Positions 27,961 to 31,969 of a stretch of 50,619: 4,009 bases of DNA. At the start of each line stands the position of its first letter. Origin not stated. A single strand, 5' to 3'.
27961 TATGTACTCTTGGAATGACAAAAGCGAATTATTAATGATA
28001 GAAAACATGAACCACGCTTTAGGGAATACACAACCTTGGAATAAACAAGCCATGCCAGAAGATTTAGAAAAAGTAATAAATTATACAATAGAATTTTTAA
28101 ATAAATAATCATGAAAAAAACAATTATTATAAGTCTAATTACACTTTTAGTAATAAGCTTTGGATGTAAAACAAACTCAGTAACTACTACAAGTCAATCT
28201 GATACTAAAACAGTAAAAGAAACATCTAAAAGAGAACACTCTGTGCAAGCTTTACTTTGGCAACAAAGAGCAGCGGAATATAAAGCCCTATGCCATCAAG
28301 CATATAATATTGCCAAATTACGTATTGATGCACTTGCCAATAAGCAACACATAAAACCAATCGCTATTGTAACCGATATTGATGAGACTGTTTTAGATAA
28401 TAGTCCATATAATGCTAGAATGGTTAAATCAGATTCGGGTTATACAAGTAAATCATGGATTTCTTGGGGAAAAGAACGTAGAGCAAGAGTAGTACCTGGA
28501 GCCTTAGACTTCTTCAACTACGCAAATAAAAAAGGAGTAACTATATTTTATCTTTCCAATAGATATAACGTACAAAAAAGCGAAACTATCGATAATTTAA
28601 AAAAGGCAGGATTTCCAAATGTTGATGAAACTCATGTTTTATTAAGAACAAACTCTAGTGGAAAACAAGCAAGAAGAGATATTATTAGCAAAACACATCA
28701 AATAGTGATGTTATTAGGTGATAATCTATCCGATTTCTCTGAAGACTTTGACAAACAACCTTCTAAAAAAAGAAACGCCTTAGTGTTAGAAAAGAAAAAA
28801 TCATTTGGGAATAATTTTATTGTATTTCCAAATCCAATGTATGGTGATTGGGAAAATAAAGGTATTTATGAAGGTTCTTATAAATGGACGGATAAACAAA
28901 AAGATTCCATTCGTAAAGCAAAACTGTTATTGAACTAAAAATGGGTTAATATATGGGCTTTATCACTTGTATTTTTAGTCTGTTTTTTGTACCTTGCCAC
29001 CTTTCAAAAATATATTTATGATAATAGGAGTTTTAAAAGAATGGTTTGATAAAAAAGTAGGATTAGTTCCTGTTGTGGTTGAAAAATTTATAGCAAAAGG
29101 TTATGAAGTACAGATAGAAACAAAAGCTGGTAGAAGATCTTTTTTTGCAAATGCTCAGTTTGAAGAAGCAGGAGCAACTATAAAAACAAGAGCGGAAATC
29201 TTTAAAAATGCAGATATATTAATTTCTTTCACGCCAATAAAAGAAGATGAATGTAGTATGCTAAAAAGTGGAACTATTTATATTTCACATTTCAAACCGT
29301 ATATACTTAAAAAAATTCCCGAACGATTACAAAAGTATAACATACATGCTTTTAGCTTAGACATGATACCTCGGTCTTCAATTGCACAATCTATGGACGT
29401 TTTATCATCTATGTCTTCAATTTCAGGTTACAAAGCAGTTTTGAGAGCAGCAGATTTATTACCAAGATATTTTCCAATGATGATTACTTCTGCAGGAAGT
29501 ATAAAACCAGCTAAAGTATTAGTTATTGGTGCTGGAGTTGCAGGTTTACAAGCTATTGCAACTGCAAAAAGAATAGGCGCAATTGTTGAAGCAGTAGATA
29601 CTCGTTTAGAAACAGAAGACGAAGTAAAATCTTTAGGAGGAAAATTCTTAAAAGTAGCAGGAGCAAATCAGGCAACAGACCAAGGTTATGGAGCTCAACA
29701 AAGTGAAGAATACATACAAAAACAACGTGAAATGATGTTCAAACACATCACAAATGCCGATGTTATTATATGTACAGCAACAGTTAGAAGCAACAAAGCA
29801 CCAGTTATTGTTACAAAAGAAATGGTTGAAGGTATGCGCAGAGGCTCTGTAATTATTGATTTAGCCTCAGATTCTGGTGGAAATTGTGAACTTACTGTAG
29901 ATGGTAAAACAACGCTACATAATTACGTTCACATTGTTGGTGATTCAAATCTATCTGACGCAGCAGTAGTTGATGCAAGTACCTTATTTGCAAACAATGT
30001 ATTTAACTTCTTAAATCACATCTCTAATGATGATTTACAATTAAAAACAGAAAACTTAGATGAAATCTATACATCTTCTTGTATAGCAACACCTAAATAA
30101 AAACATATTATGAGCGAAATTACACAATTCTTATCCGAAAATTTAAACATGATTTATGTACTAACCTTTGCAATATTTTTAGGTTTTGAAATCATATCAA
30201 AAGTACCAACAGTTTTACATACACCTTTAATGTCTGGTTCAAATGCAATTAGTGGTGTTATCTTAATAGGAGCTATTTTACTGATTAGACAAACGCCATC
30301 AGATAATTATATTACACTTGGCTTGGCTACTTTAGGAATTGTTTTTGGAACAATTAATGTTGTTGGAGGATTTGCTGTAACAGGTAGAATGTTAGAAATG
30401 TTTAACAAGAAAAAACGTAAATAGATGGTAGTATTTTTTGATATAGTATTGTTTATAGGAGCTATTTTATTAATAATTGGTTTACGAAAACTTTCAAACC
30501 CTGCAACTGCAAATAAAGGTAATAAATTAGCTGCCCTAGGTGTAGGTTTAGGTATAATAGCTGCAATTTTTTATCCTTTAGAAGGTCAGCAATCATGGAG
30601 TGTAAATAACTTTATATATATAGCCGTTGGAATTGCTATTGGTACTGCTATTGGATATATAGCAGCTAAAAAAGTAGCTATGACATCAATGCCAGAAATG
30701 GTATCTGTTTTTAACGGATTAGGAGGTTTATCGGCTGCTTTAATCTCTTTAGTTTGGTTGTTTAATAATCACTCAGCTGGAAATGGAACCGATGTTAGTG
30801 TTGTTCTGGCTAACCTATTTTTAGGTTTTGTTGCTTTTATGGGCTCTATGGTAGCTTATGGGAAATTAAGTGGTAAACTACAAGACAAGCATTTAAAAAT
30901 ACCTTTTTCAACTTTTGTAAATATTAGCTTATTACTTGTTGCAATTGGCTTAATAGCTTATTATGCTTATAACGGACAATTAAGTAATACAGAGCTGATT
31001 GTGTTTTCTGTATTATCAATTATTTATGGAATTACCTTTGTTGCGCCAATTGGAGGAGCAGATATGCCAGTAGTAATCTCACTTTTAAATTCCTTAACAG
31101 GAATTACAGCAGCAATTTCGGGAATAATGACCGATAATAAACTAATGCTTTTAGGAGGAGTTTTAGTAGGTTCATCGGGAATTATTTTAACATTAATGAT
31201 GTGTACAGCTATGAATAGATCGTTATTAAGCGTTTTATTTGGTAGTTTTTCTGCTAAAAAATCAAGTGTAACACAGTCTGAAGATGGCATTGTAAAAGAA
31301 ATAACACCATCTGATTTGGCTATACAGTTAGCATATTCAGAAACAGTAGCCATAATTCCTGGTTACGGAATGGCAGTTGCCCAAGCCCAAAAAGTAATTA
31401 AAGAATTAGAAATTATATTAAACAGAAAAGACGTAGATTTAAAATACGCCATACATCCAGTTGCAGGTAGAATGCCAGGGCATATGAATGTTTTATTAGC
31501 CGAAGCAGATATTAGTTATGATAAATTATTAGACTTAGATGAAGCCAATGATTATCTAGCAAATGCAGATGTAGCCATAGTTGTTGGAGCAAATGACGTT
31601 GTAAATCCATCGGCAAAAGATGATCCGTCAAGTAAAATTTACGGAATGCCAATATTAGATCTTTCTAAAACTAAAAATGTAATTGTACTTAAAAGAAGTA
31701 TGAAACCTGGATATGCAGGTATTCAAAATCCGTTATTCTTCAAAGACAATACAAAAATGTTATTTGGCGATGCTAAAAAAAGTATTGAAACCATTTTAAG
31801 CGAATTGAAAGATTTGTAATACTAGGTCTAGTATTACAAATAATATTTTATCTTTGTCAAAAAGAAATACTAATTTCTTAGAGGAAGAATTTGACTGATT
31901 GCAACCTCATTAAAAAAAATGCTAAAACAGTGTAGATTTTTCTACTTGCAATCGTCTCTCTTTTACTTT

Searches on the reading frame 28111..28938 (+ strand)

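Call 43: search_protein_families(library=pfam, proteins=[window:28111-28938:+], max_evalue=0.00001)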
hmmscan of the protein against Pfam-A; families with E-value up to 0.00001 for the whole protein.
window:28111-28938:+ (275 aa): 2 families
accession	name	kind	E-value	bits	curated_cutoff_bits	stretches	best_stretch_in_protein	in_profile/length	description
PF03767.20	Acid_phosphat_B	-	2.7e-50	171.5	27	1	27-247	26-230/230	HAD superfamily, subfamily IIIB (Acid phosphatase)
PF13344.12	Hydrolase_6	-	2.4e-06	28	27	1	125-200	13-85/101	Haloacid dehalogenase-like hydrolase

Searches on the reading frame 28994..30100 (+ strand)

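Call 44: search_protein_families(library=pfam, proteins=[window:28994-30100:+], max_evalue=0.00001)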
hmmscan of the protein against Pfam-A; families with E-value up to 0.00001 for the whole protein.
window:28994-30100:+ (368 aa): 3 families
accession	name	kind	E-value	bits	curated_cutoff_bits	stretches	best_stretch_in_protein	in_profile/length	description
PF01262.27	AlaDh_PNT_C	-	6.5e-56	189.6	23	1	148-353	1-196/214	Alanine dehydrogenase/PNT, C-terminal domain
PF05222.21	AlaDh_PNT_N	-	1.4e-29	103.5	30.4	1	13-143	2-135/136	Alanine dehydrogenase/PNT, N-terminal domain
PF02826.25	2-Hacid_dh_C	-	1.7e-06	28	25.1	0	169-221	33-85/178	D-isomer specific 2-hydroxyacid dehydrogenase, NAD binding domain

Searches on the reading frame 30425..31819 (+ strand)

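Call 44: search_protein_families(library=pfam, proteins=[window:30425-31819:+], max_evalue=0.00001)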
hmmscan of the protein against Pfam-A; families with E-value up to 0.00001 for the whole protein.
window:30425-31819:+ (464 aa): 1 family
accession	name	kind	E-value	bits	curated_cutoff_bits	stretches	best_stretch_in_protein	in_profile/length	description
PF02233.22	PNTB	-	3.1e-168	560.9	31.7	1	7-459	3-455/456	NAD(P) transhydrogenase beta subunit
